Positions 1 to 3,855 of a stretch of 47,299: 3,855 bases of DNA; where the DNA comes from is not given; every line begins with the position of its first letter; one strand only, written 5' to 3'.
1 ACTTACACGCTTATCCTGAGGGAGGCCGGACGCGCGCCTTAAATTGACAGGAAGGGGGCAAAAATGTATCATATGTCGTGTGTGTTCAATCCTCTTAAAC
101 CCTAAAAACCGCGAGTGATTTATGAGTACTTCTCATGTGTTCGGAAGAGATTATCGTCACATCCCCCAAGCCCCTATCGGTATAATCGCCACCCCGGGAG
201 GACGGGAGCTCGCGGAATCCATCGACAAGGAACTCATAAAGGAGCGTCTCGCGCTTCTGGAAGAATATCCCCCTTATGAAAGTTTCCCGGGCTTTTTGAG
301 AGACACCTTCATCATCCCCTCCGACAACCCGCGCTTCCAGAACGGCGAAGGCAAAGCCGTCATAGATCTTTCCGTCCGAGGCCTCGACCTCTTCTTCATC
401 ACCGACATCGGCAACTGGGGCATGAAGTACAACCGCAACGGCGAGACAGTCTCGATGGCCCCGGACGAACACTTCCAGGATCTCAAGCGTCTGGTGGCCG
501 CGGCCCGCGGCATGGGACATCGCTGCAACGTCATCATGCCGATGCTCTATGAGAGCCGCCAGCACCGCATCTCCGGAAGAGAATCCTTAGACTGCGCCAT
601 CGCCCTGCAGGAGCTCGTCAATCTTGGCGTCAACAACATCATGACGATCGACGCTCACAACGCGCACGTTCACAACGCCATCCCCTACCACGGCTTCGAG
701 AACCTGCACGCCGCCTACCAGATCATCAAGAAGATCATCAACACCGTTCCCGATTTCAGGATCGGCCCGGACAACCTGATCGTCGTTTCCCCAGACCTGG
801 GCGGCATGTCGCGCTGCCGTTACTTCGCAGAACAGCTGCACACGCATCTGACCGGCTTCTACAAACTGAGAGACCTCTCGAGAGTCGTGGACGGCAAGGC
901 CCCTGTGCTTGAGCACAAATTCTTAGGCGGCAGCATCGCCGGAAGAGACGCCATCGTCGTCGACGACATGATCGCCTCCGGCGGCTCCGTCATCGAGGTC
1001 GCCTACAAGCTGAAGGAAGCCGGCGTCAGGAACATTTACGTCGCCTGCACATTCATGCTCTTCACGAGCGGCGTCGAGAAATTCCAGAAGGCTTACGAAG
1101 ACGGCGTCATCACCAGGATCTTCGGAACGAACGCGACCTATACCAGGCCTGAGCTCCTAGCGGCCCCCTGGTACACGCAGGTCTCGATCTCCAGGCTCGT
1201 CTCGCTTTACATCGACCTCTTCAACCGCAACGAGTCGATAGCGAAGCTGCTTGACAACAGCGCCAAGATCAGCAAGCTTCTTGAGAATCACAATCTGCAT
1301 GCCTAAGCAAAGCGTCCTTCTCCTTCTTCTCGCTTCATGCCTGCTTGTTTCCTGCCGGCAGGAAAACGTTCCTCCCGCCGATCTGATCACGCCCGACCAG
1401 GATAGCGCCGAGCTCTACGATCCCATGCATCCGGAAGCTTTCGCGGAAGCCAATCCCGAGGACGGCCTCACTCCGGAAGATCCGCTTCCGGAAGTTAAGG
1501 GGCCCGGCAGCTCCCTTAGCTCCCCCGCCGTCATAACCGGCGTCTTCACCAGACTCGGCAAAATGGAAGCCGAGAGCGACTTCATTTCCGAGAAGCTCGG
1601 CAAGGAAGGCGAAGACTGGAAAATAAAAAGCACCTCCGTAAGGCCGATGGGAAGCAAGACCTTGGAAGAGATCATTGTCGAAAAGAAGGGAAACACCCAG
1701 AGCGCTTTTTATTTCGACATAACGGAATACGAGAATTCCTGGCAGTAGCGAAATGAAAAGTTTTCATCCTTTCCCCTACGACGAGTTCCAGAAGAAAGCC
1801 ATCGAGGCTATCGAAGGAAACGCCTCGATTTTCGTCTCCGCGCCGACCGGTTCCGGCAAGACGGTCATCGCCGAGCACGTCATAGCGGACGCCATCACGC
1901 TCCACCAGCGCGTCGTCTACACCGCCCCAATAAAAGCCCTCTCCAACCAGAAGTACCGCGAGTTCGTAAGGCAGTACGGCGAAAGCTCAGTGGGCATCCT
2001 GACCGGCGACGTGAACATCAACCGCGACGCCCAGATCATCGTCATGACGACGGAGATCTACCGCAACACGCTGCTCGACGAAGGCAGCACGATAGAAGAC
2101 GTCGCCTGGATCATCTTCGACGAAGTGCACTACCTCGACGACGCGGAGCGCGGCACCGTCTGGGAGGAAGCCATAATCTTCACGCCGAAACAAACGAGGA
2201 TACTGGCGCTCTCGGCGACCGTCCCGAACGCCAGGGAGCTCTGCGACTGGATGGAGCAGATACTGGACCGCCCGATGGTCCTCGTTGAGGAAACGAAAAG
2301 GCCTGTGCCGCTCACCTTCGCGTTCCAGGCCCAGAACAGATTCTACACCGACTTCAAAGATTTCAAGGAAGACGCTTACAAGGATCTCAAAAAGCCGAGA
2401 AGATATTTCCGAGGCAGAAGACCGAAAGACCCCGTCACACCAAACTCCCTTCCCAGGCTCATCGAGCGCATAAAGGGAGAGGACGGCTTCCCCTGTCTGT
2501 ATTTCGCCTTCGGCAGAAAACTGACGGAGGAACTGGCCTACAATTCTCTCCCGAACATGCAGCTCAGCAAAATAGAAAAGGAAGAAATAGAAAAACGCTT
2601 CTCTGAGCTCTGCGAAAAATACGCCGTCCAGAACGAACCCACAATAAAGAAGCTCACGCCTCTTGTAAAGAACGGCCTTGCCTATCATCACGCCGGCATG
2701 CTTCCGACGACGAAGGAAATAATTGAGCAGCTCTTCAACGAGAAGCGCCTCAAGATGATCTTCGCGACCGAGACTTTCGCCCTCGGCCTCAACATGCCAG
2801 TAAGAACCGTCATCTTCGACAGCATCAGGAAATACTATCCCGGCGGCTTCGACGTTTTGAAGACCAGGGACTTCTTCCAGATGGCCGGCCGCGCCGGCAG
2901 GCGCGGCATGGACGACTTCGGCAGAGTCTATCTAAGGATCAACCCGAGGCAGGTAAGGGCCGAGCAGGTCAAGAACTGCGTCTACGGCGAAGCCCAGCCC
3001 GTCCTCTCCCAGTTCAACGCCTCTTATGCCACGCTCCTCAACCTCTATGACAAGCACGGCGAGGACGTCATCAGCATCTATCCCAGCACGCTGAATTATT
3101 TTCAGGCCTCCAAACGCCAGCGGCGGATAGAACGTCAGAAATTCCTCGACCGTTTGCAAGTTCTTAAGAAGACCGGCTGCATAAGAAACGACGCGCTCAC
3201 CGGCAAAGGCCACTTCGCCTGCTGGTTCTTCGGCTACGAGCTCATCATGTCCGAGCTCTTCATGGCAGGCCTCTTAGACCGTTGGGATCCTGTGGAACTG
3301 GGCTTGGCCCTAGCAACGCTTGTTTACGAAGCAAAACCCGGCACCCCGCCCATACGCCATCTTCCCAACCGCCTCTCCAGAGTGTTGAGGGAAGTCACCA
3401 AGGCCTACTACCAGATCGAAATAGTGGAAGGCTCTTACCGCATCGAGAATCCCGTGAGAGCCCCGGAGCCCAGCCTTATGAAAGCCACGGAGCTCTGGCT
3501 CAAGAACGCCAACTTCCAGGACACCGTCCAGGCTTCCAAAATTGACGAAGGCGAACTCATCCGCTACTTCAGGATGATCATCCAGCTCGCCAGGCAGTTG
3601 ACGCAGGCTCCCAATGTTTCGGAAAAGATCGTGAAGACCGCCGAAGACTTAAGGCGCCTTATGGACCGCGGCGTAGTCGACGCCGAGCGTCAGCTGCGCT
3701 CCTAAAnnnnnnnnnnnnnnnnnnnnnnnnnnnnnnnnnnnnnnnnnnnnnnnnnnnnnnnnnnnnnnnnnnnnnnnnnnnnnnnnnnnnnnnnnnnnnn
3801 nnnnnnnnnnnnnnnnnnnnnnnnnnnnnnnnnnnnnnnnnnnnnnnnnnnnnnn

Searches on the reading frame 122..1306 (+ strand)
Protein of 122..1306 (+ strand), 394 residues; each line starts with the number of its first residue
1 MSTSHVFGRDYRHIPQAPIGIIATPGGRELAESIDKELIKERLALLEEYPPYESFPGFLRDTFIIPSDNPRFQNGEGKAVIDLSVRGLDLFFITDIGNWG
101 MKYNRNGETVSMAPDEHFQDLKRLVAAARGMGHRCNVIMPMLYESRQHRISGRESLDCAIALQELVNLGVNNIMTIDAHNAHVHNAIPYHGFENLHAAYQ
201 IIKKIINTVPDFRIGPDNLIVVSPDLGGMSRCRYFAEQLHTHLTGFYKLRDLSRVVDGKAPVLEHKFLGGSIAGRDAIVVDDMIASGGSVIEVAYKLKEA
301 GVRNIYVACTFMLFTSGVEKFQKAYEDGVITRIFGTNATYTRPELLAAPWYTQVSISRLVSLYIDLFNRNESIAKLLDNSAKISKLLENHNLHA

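Call 12: search_protein_families(library=pfam, proteins=[window:122-1306:+], max_evalue=0.0001)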
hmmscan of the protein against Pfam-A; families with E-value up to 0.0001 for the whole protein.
window:122-1306:+ (394 aa): 4 families
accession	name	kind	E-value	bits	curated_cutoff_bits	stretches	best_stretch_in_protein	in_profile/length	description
PF13793.12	Pribosyltran_N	-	9.3e-12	45.3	25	1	21-169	3-117/117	N-terminal domain of ribose phosphate pyrophosphokinase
PF14572.12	Pribosyl_synth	-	1.4e-09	38.6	27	1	269-376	78-182/184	Phosphoribosyl synthetase-associated domain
PF00156.33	Pribosyltran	-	2e-09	37.4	26.3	1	197-311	10-124/158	Phosphoribosyl transferase domain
PF14681.12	UPRTase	-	1.7e-06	28.1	27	1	259-327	105-174/206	Uracil phosphoribosyltransferase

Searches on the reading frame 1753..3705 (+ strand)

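Call 12: search_protein_families(library=pfam, proteins=[window:1753-3705:+], max_evalue=0.0001)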
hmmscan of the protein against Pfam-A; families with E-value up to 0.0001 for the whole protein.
window:1753-3705:+ (650 aa): 5 families
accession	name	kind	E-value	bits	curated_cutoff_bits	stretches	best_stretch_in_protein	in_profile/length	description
PF00270.35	DEAD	-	2.4e-28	99.4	26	1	11-161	2-165/167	DEAD/DEAH box helicase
PF08148.17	DSHCT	-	1.1e-23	84.4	22.7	1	480-643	2-171/172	DSHCT (NUC185) domain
PF04851.21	ResIII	-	6.1e-16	59.2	22.5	1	11-158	6-163/164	Type III restriction enzyme, res subunit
PF00271.37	Helicase_C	-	7.2e-08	33.1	23.5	1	307-385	40-110/110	Helicase conserved C-terminal domain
PF22527.2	DEXQc_Suv3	-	1.7e-07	31.4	27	1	29-144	19-121/154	DEXQ-box helicase domain of Suv3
